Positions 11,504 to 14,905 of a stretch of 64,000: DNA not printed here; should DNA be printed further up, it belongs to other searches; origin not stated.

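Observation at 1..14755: Four-gene, stop/start-overlapping restriction-like operon (SNF2 helicase, NPPW N6-methyltransferase, 2287-aa DExH–DUF1998 helicase, downstream gene) resembling DISARM class 1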

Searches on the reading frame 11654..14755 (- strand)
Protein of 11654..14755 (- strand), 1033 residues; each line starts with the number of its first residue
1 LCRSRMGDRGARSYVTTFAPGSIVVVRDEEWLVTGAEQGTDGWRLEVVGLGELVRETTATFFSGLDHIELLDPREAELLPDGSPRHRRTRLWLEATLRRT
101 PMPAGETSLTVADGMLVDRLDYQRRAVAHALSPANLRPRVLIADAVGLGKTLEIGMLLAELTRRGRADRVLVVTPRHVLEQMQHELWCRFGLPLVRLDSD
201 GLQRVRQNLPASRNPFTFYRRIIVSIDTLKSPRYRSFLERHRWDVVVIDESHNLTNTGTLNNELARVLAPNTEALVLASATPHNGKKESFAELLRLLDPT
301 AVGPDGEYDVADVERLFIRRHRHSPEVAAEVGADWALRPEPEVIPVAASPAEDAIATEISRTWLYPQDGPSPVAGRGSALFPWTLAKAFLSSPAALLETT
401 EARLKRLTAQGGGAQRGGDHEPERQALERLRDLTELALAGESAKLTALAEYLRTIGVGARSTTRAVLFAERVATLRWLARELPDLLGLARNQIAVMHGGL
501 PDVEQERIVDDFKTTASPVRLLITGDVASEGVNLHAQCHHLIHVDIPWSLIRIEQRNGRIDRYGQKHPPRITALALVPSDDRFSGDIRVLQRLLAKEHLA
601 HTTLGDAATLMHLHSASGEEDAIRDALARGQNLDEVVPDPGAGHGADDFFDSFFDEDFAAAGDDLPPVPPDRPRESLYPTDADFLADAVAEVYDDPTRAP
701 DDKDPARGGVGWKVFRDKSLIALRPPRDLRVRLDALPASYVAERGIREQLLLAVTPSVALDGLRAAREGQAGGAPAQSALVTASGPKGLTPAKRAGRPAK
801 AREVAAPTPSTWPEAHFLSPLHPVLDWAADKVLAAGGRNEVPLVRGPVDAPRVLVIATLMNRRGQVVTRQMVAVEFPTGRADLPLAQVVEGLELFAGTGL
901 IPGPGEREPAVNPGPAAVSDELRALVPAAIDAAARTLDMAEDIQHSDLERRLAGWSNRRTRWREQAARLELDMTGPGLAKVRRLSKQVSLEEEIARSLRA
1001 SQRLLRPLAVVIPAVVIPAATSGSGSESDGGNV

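Call 7: search_protein_families(library=pfam, proteins=[window:11654-14755:-], max_evalue=0.01)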
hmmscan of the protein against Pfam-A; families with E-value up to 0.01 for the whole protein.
window:11654-14755:- (1033 aa): 5 families
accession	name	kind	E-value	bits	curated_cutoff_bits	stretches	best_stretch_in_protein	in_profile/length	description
PF00271.37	Helicase_C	-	5.6e-15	56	23.5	1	447-564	5-110/110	Helicase conserved C-terminal domain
PF00176.29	SNF2-rel_dom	-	9.6e-14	51.6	24.9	1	122-301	1-182/290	SNF2-related domain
PF04851.21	ResIII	-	4e-11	43.5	22.5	1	121-283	6-163/164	Type III restriction enzyme, res subunit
PF00270.35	DEAD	-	4e-07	30.4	26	1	122-283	3-161/167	DEAD/DEAH box helicase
PF18766.7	SWI2_SNF2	-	0.0082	16.2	26.7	0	138-272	19-146/221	SWI2/SNF2 ATPase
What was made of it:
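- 11654..14713 (-): armA: SNF2/RapA (BrxHII-like) helicase, about 1019 aa. The maximal ORF reaches 14755 but the start is probably GTG at 14713. Walker A is GLGKT; motif II is DESH. Pfam gives SNF2-rel_dom and Helicase_C (call 7).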

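Call 8: search_protein_families(library=padloc, proteins=[window:11654-14755:-], max_evalue=0.01)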
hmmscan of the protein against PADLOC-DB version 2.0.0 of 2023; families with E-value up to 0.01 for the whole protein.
window:11654-14755:- (1033 aa): 40 families (the best 25 are shown)
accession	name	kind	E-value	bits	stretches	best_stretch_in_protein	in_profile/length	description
PDLC02621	DrmD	-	2.9e-88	295.3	2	121-409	124-427/1040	DrmD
PDLC02572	DrmA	-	3.6e-62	208.6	2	117-422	117-435/1043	DrmA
PDLC02632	DrmD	-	3.3e-54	182.5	2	121-407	126-425/662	DrmD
PDLC02633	DrmD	-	5.7e-53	178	2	423-579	485-643/839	DrmD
PDLC02504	BrxHI|BrxHII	-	8.8e-51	170.9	2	116-323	107-316/971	BrxHII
PDLC00659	HmaA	-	3.5e-47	158.9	2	117-299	103-287/1176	SNF2 helicase / DEAD-box helicase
PDLC02500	BrxHI|BrxHII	-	1.5e-46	157.4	2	120-302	92-292/933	BrxHI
PDLC02853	DpdE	-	2.3e-40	136.4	2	17-301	4-287/985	DpdE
PDLC02623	DrmD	-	5.9e-38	128.3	2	432-608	500-664/1040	DrmD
PDLC02624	DrmD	-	1.1e-36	124.6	2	438-567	337-469/652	DrmD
PDLC02840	DpdE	-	3.4e-34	116.3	3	387-582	479-673/1091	DpdE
PDLC02843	DpdE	-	2.9e-32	109.6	2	139-321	177-333/1091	DpdE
PDLC02634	DrmD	-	5.7e-30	101.8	2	135-298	106-272/900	DrmD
PDLC02619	DrmD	-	3e-28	96.4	2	140-258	53-168/872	DrmD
PDLC02620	DrmD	-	3.6e-28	96.1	2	138-298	118-283/1060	DrmD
PDLC03830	ZacC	-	1.1e-19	68.6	3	518-565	852-901/1019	-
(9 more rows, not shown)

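Call 10: search_protein_families(library=ncbifam, proteins=[window:11654-14755:-], max_evalue=0.01)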
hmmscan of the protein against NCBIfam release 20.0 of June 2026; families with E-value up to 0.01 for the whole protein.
window:11654-14755:- (1033 aa): 10 families
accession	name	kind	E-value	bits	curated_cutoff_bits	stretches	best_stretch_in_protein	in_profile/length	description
NF038317.1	DISARM_DrmD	equivalog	2.6e-96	324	610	2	19-412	3-412/1021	DISARM system SNF2-like helicase DrmD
NF041062.1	DpdE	equivalog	4.6e-45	154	500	2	383-583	475-661/1048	protein DpdE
NF003426.0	PRK04914.1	equivalog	2.8e-38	131.8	576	2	127-300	161-334/959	RNA polymerase-associated protein RapA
NF042964.1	phospholipD_antiphage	equivalog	3.9e-31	108.2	1100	2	420-568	645-794/895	phospholipase D-like domain-containing anti-phage protein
NF038318.1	DISARM_DrmD_b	equivalog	3.2e-28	98.4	950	2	140-268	50-174/868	DISARM system SNF2-like helicase DrmD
NF053636.1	DDHlcsCsdAPsy1082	equivalog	3.1e-06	26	890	1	490-584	267-354/512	DEAD/DEAH box helicase CsdA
TIGR04095.1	dnd_restrict_1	equivalog_domain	2.1e-05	23.7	600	1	120-261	10-152/451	DNA phosphorothioation system restriction enzyme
NF046051.1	restrict_EcoAI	equivalog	4.3e-05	22.1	550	1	122-252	161-284/768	EcoAI/FtnUII family type I restriction enzme subunit R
NF008394.0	PRK11192.1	equivalog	5.5e-05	22.2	507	1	460-581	245-355/441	ATP-dependent RNA helicase SrmB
NF041790.1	anti-phage_ZorD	equivalog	0.00012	20.2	1500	0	140-260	607-743/1035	type I Zorya anti-phage system protein ZorD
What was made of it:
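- On DISARM class 1: They are homologous but below equivalog level: DrmD scores 324 bits against a cutoff of 610 (call 10).
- NCBIfam DISARM_DrmD is the top model for the SNF2 protein at 324 bits (call 10).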

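Call 20: search_solved_structures(query=window:11654-14755:-, max_evalue=0.001)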
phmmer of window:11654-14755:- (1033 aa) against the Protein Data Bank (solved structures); distinct sequences matched with E-value up to 0.001: 36.
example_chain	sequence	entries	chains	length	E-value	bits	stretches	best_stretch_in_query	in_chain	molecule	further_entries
8so8_A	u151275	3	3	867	2.9e-29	105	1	127-571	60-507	RNA polymerase-associated protein RapA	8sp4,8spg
6bog_A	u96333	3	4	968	3.9e-29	104.6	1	127-571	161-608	RNA polymerase-associated protein RapA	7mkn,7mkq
4s20_K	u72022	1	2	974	3.9e-29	104.5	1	127-571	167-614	RNA polymerase-associated protein RapA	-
7m8e_F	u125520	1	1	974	4e-29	104.5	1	127-571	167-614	RNA polymerase-associated protein RapA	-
8t0l_F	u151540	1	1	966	2.6e-28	101.8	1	127-571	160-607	RNA polymerase-associated protein RapA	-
7ux9_P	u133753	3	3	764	5.2e-07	31.3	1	124-296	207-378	ATP-dependent DNA helicase DDM1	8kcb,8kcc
8wh5_K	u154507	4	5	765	5.3e-07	31.3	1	124-296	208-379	ATP-dependent DNA helicase DDM1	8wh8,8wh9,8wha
8j90_K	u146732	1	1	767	5.3e-07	31.3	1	124-296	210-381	ATP-dependent DNA helicase DDM1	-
8skz_A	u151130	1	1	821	6.5e-07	31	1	124-296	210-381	ATP-dependent DNA helicase DDM1,Lymphoid-specific helicase chimera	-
6yvh_H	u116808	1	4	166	8.2e-07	30.6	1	461-578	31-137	Eukaryotic initiation factor 4A-III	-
2j0u_B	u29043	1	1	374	1.1e-06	30.2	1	461-567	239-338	ATP-DEPENDENT RNA HELICASE DDX48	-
7znj_A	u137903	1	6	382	1.2e-06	30.1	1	461-567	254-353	Eukaryotic initiation factor 4A-III, N-terminally processed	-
6qdv_7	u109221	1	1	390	1.2e-06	30.1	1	461-567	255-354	Eukaryotic initiation factor 4A-III, N-terminally processed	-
2hxy_A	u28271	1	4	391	1.2e-06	30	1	461-567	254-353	Probable ATP-dependent RNA helicase DDX48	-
2j0u_A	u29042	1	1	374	1.3e-06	30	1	461-567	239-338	ATP-DEPENDENT RNA HELICASE DDX48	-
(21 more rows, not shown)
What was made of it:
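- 11654..14713 (-): RapA structures match at E 3e-29 (call 20).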
